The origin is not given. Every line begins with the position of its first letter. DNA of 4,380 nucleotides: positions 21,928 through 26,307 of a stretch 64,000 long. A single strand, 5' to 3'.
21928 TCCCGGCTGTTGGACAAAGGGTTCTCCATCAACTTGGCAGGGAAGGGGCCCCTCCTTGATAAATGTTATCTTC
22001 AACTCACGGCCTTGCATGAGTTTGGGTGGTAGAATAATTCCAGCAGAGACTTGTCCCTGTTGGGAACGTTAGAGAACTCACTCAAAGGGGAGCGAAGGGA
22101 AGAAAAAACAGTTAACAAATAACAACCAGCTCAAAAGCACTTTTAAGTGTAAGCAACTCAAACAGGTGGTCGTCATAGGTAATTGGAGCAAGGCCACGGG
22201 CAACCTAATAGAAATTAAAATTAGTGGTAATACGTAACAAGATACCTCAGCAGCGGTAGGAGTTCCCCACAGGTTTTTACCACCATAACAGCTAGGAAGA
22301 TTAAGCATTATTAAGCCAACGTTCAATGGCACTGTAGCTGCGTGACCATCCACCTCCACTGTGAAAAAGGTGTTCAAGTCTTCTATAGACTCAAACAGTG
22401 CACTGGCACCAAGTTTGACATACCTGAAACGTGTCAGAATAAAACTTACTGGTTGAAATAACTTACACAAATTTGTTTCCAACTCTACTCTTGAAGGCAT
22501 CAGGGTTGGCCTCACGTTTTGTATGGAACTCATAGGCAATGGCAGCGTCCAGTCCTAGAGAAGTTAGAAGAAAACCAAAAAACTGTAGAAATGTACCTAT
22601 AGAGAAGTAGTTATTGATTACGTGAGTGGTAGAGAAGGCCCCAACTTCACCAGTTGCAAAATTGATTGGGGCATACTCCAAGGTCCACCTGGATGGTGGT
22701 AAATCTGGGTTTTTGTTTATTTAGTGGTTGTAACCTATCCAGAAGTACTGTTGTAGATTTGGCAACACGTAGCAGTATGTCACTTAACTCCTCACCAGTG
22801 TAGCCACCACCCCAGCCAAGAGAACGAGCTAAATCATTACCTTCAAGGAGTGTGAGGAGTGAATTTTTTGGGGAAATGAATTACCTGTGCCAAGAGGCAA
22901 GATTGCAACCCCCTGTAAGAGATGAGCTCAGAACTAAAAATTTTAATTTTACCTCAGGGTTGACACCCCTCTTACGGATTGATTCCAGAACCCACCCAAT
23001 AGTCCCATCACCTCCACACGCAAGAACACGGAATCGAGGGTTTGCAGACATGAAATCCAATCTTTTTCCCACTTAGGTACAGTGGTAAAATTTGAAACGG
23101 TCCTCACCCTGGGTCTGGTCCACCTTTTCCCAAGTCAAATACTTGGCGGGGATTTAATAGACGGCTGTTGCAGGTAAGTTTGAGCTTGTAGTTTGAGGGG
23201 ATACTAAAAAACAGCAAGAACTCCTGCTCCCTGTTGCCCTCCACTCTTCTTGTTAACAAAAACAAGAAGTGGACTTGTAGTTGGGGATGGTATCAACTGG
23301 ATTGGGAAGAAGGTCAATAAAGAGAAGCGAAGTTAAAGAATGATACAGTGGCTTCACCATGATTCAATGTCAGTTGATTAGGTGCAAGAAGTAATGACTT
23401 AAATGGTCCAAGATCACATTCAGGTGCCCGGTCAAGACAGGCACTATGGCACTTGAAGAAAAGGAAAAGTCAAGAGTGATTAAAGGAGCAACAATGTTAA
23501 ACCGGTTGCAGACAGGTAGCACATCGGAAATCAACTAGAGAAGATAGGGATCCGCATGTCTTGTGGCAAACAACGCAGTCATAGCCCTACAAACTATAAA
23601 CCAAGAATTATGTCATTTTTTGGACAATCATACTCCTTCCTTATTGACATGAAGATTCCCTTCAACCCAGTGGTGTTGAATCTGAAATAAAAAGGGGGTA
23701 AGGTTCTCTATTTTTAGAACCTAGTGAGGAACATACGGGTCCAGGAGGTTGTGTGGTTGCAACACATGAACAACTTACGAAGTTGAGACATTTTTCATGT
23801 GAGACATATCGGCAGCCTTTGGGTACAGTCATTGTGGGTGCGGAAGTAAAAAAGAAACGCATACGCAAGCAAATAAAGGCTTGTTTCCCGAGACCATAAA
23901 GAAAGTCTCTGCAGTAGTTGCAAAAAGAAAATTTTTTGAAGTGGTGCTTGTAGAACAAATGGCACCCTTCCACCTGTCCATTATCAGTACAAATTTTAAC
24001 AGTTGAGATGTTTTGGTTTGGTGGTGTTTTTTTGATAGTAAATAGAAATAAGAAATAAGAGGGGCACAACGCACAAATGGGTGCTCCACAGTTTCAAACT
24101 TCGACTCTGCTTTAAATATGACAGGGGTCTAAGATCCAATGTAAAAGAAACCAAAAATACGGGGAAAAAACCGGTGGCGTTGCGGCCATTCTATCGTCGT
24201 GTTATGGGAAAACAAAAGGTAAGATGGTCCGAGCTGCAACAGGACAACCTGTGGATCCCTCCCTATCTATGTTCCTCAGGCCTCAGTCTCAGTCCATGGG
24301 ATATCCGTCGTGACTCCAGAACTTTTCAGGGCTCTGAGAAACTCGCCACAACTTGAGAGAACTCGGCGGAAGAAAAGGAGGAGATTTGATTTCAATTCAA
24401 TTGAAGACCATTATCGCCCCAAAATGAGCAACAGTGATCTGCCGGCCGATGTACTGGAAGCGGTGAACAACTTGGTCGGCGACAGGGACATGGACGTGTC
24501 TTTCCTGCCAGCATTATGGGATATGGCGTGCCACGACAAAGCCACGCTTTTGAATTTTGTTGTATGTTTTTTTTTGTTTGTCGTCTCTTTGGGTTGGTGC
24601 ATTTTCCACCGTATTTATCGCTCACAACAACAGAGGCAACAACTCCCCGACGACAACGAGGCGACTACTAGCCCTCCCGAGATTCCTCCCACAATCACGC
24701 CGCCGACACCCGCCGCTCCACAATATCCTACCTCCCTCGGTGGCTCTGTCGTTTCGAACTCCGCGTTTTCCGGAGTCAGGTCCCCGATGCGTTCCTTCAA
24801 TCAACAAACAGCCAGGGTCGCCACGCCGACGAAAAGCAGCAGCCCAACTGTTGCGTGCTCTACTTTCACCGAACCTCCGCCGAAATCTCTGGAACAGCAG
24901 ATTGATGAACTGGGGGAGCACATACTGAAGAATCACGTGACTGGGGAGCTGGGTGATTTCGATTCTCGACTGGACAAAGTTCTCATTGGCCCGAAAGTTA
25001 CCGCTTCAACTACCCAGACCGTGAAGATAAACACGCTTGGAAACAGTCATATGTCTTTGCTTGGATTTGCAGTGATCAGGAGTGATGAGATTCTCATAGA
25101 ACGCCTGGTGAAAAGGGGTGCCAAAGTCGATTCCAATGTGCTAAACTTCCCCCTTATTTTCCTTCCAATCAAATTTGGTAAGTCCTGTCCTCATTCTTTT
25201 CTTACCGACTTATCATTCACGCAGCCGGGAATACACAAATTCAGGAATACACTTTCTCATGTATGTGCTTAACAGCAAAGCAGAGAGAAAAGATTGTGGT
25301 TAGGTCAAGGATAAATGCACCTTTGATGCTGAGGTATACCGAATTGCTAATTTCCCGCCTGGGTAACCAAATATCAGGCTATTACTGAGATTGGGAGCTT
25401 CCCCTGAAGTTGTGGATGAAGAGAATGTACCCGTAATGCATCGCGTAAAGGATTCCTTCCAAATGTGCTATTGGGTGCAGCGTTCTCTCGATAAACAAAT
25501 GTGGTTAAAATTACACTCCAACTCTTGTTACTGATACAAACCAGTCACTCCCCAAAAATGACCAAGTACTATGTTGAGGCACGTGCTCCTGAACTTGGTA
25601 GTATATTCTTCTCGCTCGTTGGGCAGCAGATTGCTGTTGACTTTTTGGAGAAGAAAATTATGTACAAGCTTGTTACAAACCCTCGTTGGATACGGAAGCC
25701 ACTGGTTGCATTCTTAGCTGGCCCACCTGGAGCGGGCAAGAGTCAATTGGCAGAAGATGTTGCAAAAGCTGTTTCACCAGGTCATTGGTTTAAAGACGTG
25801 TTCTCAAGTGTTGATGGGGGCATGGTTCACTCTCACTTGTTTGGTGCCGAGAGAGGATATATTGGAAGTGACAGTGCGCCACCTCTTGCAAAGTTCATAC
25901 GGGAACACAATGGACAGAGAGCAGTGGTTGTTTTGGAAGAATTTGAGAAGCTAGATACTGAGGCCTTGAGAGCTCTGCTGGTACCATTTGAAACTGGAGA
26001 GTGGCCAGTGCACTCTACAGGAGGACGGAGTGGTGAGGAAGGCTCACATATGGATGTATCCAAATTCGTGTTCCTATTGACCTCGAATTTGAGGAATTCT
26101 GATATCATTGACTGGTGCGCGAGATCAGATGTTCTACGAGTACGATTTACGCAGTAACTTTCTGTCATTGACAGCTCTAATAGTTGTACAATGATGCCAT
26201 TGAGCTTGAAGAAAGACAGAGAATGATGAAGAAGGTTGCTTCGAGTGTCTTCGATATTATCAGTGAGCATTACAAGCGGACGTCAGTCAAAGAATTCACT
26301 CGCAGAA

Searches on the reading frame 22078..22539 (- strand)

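Call 45: search_protein_families(library=pfam, proteins=[window:22078-22539:-], max_evalue=0.01)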
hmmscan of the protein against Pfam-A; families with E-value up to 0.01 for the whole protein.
window:22078-22539:- (153 aa): 1 family
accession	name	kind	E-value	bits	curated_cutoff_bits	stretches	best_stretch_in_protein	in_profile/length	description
PF00609.24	DAGK_acc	-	5.7e-07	30.5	27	1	34-96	33-97/158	Diacylglycerol kinase accessory domain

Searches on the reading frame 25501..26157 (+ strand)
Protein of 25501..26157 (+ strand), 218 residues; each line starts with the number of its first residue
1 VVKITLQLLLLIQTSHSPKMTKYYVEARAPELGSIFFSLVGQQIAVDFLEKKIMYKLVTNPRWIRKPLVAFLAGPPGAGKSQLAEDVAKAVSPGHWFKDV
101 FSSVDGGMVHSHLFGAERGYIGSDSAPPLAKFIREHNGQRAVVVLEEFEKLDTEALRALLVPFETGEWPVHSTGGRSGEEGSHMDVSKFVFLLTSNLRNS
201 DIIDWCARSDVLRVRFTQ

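Call 45: search_protein_families(library=pfam, proteins=[window:25501-26157:+], max_evalue=0.01)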
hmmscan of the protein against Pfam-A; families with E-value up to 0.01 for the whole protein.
window:25501-26157:+ (218 aa): 9 families
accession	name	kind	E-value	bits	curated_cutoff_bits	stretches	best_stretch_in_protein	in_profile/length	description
PF07728.20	AAA_5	-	1.9e-08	34.9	22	1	71-199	3-125/139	AAA domain (dynein-related subfamily)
PF07724.20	AAA_2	-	3e-06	27.8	27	1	71-204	7-132/166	AAA domain (Cdc48 subfamily)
PF00004.35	AAA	-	0.00012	22.9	21.2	1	71-155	2-73/131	ATPase family associated with various cellular activities (AAA)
PF13191.12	AAA_16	-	0.00025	22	32.6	0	67-96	24-53/167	AAA ATPase domain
PF06414.18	Zeta_toxin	-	0.00044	20.2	22.3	1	65-91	14-40/199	Zeta toxin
PF13481.12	AAA_25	-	0.00066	19.8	27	1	61-98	27-65/195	AAA domain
PF00158.32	Sigma54_activat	-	0.003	17.7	20.2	1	63-167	18-121/168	Sigma-54 interaction domain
PF01078.27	Mg_chelatase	-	0.0031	17.4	20.3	0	71-93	26-48/207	Magnesium chelatase, subunit ChlI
PF13401.12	AAA_22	-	0.0075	17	27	0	68-160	6-105/130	AAA domain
